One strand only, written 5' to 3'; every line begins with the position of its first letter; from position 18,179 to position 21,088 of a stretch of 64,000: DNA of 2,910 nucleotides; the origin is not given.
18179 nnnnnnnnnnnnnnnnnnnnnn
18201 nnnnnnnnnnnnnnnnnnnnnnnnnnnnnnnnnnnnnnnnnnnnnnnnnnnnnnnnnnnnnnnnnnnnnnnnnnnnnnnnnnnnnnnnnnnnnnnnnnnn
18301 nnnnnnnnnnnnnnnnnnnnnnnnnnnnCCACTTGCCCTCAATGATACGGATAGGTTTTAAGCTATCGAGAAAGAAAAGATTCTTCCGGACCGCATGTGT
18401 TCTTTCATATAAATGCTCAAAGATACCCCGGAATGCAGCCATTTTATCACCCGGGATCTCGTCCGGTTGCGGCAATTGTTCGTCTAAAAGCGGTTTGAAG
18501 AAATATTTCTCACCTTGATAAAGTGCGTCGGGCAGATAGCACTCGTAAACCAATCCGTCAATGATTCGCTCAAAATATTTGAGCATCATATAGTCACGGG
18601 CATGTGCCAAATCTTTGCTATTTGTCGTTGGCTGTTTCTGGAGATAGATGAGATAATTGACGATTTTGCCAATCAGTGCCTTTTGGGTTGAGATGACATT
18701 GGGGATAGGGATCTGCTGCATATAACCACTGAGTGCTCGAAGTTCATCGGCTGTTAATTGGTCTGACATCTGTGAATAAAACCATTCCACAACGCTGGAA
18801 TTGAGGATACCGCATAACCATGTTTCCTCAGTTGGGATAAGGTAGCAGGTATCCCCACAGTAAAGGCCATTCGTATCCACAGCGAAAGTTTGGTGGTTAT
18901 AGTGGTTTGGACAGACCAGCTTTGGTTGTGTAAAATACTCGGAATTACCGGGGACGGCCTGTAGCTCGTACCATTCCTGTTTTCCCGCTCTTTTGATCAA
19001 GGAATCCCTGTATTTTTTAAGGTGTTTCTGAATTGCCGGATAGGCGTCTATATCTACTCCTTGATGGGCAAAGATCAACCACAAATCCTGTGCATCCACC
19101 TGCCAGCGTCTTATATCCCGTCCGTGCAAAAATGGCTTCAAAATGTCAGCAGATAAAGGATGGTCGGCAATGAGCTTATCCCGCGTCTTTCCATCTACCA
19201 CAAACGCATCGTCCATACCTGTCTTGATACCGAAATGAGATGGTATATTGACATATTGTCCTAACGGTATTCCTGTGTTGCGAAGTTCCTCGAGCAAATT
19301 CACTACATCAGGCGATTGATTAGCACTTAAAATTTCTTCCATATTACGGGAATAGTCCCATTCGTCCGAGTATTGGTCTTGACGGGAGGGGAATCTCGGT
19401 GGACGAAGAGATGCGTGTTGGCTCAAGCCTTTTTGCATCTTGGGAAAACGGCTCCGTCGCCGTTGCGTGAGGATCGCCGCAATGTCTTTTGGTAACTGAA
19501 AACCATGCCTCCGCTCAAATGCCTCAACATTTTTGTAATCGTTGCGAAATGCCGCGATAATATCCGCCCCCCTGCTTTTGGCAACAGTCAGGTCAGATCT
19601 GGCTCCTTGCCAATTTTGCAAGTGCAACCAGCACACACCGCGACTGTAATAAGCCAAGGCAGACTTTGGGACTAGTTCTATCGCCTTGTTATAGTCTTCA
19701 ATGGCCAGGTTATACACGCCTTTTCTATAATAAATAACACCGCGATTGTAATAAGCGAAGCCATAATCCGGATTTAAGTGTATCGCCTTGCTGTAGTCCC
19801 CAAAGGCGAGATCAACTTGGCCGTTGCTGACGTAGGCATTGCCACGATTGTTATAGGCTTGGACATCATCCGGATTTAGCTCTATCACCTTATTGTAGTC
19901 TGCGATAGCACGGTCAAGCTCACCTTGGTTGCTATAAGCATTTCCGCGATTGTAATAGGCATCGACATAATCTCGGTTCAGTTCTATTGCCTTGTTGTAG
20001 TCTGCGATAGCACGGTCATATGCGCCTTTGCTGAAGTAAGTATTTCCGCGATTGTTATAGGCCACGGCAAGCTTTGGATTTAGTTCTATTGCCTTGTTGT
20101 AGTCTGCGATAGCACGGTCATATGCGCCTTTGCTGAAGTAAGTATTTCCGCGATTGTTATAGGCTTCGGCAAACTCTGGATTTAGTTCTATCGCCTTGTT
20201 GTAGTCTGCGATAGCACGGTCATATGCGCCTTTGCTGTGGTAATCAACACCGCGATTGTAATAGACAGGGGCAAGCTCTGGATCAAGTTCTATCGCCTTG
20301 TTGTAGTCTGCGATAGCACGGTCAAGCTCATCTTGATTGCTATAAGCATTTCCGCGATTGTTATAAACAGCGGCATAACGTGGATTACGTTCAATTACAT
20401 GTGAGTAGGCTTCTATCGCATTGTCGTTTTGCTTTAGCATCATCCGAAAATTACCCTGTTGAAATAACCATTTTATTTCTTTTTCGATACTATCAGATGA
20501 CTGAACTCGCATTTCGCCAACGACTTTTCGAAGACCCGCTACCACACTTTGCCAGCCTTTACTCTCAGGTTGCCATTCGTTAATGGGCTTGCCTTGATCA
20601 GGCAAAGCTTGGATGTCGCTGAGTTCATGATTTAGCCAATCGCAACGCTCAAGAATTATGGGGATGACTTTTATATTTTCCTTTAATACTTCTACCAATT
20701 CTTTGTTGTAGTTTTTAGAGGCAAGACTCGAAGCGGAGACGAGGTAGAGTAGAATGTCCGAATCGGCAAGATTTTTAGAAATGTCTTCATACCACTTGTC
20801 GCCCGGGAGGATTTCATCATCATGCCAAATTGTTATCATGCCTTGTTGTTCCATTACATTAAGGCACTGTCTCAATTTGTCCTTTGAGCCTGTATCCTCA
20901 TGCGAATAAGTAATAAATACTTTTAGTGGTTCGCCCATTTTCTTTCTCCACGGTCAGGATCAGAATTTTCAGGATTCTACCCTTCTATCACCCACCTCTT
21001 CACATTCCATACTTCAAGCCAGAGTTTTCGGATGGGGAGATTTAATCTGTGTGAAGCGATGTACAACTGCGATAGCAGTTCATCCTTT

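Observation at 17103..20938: Low-GC two-gene operon: TIR-TPR-TaqI_C-like fusion protein translationally coupled to an SMC/ABC-type ATPase. Candidate undescribed anti-phage system.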

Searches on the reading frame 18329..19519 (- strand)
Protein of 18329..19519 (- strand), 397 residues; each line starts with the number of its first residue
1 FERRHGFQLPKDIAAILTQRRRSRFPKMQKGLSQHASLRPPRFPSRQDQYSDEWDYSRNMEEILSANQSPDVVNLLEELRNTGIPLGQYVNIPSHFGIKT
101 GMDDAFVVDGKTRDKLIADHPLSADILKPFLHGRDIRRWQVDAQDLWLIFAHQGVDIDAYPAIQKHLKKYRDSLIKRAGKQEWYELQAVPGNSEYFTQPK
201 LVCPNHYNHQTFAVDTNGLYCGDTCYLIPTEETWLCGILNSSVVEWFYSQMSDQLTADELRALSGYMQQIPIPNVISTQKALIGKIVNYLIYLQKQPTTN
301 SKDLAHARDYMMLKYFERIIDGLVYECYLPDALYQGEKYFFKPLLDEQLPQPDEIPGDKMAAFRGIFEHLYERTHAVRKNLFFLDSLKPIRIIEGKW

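Call 13: find_homologous_proteins(query=window:18329-19519:-)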
Query seq(397 aa) (397 aa): 380 proteins with E <= 0.001 among 2658 candidates; the best 120 are listed.
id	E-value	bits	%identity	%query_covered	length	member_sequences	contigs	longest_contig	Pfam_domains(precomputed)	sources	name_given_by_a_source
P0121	1.0e-235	800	87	100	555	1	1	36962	PF13431.13,PF13414.13,PF12950.14,PF13428.13,PF14559.13,PF13371.13,PF00515.35,PF12895.14,PF13424.13,PF21033.5,PF13432.13,PF13181.13,PF07719.24,PF13174.13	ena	-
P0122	3.0e-215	733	81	100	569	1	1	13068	PF13431.13,PF13414.13,PF12950.14,PF13428.13,PF13374.13,PF14559.13,PF24575.2,PF13371.13,PF00515.35,PF12895.14,PF13424.13,PF21033.5,PF13432.13,PF13181.13,PF07719.24,PF13174.13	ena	-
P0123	9.3e-215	731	80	100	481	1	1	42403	PF13431.13,PF13414.13,PF13371.13,PF12950.14,PF00515.35,PF12895.14,PF13432.13,PF13181.13,PF07719.24,PF13174.13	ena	-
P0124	2.8e-188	644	83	83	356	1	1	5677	PF12950.14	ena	-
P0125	2.6e-186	638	92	73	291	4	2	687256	PF12950.14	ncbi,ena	-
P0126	2.4e-181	621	71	100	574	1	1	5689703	PF25063.1,PF13431.13,PF13414.13,PF12950.14,PF13176.13,PF13428.13,PF13374.13,PF14559.13,PF24575.2,PF25575.1,PF13371.13,PF00515.35,PF12895.14,PF13424.13,PF21033.5,PF13432.13,PF13181.13,PF01239.29,PF07719.24,PF13174.13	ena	-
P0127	1.4e-179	615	70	100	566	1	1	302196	PF13431.13,PF23914.2,PF13414.13,PF12950.14,PF13428.13,PF13374.13,PF14559.13,PF24575.2,PF25575.1,PF10516.16,PF13371.13,PF00515.35,PF13424.13,PF21033.5,PF13432.13,PF13181.13,PF07719.24,PF13174.13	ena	-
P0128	2.9e-174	598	87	75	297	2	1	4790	PF12950.14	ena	-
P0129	2.5e-171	588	69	95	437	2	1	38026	PF13431.13,PF12950.14,PF00515.35,PF13181.13,PF07719.24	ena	-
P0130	2.2e-169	582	77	82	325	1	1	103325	PF12950.14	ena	-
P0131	3.0e-167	575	66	100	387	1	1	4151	PF12950.14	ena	-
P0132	7.4e-165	567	64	100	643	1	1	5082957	PF13431.13,PF13414.13,PF12950.14,PF13428.13,PF13676.12,PF14559.13,PF01582.26,PF13371.13,PF00515.35,PF13424.13,PF13432.13,PF13181.13,PF07719.24,PF13174.13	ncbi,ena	-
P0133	7.8e-165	567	65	100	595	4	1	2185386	PF13431.13,PF13414.13,PF12950.14,PF13176.13,PF12569.15,PF13428.13,PF13374.13,PF14559.13,PF24575.2,PF25575.1,PF10516.16,PF13371.13,PF00515.35,PF13424.13,PF21033.5,PF13432.13,PF13181.13,PF07719.24,PF13174.13,PF20308.5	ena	-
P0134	2.3e-164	565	66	100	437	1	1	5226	PF12950.14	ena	-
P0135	3.0e-164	565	65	100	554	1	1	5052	PF13431.13,PF23914.2,PF13414.13,PF12950.14,PF13176.13,PF12569.15,PF13428.13,PF13374.13,PF14559.13,PF24575.2,PF10516.16,PF13371.13,PF00515.35,PF13424.13,PF21033.5,PF13432.13,PF13181.13,PF01239.29,PF07719.24,PF13174.13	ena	-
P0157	1.6e-159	549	63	100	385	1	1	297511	PF12950.14,PF20466.4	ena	-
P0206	1.6e-149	517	59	100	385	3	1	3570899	PF12950.14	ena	-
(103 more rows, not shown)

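Call 23: find_encoding_contigs(protein=P0206, flank=8000, max_places=3)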
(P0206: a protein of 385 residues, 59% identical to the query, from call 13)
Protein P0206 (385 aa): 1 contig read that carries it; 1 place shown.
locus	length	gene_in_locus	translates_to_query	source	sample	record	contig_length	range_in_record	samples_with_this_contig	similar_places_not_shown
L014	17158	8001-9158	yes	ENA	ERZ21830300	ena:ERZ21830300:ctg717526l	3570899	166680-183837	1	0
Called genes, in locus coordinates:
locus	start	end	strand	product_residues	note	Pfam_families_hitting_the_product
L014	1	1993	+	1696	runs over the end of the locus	PF08126:Propeptide_C25, PF01364:Peptidase_C25, PF13860:FlgD_ig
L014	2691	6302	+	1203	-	PF02384:N6_Mtase (faint), PF07669:Eco57I, PF12950:TaqI_C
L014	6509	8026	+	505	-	-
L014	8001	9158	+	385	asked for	PF12950:TaqI_C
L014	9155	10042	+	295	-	PF02463:SMC_N (weak), PF13175:AAA_15, PF13476:AAA_23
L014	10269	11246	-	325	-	PF00583:Acetyltransf_1 (faint)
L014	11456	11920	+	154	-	PF00334:NDK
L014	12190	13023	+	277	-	PF13385:Laminin_G_3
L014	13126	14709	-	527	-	PF14559:TPR_19 (weak), PF25068:ARM_TT21_4th (weak), PF00515:TPR_1 (weak), PF23914:TPR_CcmH_CycH (weak), PF13414:TPR_11, PF14559:TPR_19 (weak), PF13424:TPR_12 (weak), PF00515:TPR_1 (weak), +14 more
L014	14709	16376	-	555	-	PF01839:FG-GAP (faint), PF13517:FG-GAP_3, PF07593:UnbV_ASPIC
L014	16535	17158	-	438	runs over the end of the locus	PF18130:ATPgrasp_N, PF13535:ATP-grasp_4, PF18603:LAL_C2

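Call 24: find_encoding_contigs(protein=P0133, flank=8000, max_places=3)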
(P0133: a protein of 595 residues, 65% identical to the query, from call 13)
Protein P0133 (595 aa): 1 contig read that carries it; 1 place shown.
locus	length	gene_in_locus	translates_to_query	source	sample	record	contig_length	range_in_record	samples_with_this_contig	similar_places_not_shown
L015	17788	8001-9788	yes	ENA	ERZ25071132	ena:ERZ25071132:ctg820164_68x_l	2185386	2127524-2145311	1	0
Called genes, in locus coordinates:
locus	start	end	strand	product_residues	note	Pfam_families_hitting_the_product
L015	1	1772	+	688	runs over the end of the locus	PF00672:HAMP, PF00512:HisKA, PF02518:HATPase_c, PF14501:HATPase_c_5 (faint)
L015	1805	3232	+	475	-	PF00072:Response_reg, PF00158:Sigma54_activat, PF14532:Sigma54_activ_2, PF07728:AAA_5 (weak), PF25601:AAA_lid_14, PF02954:HTH_8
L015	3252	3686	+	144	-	PF08334:T2SSG, PF22434:PilW_C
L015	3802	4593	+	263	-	PF06750:A24_N_bact, PF01478:Peptidase_A24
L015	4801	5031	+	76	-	-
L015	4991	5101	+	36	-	PF01527:HTH_Tnp_1 (weak)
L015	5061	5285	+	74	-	-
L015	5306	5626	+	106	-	PF13276:HTH_21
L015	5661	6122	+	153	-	PF00665:rve, PF13683:rve_3, PF13333:rve_2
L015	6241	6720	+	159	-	PF03781:FGE-sulfatase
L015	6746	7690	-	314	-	-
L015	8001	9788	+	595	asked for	PF00515:TPR_1, PF13432:TPR_16, PF00515:TPR_1, PF13414:TPR_11, PF13424:TPR_12, PF00515:TPR_1, PF13414:TPR_11, PF00515:TPR_1, +25 more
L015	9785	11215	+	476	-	PF02463:SMC_N, PF13175:AAA_15, PF13476:AAA_23, PF13555:AAA_29 (weak)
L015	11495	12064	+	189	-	PF00881:Nitroreductase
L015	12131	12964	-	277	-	PF04909:Amidohydro_2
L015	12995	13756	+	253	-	-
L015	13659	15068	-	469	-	PF01555:N6_N4_Mtase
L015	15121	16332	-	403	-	PF00033:Cytochrome_B, PF13631:Cytochrom_B_N_2, PF00032:Cytochrom_B_C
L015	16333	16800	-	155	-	PF00355:Rieske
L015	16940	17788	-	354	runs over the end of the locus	PF01408:GFO_IDH_MocA, PF22725:GFO_IDH_MocA_C3 (faint)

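Call 86: find_encoding_contigs(protein=P0157, flank=6000, max_places=2)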
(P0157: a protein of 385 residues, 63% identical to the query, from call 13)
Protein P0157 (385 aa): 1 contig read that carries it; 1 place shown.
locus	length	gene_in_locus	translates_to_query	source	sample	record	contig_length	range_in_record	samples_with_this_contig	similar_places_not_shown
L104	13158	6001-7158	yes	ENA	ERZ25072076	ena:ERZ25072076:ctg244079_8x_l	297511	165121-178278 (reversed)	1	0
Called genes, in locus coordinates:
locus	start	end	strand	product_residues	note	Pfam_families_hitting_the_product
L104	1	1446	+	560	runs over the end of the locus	-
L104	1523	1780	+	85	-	-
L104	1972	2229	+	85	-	PF04255:DUF433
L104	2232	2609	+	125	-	PF18480:DUF5615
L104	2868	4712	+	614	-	-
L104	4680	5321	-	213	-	PF13358:DDE_3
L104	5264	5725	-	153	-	PF13384:HTH_23 (weak), PF13518:HTH_28 (weak), PF13551:HTH_29, PF13565:HTH_32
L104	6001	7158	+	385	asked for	PF20466:MmeI_TRD (weak), PF12950:TaqI_C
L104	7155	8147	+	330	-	PF02463:SMC_N, PF13175:AAA_15, PF13476:AAA_23, PF13555:AAA_29 (weak)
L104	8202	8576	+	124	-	-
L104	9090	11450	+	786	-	-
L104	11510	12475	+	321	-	PF01145:Band_7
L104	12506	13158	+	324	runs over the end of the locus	PF01145:Band_7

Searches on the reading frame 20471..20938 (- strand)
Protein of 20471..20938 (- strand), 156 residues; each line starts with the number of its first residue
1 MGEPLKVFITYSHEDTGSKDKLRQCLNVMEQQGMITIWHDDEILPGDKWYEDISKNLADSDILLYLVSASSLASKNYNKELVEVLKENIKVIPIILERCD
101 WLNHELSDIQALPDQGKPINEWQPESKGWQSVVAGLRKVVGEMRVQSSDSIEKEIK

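Call 91: search_protein_families(library=pfam, proteins=[window:20471-20938:-], max_evalue=0.01)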
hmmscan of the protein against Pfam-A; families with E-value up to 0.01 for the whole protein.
seq(156 aa): 4 families
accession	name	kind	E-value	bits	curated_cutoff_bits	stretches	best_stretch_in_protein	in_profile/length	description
PF13676.11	TIR_2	-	8.3e-16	59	28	1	7-111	1-105/122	TIR domain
PF01582.25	TIR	-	1.4e-06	28.7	21.3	1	26-97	22-97/179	TIR domain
PF08937.16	ThsB_TIR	-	6.5e-05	23.7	21.2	1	8-96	1-95/100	Thoeris protein ThsB, TIR-like domain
PF10137.14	CAP12-PCTIR_TIR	-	0.0032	17.9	24.7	1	6-76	1-68/119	CAP12/Pycsar effector protein, TIR domain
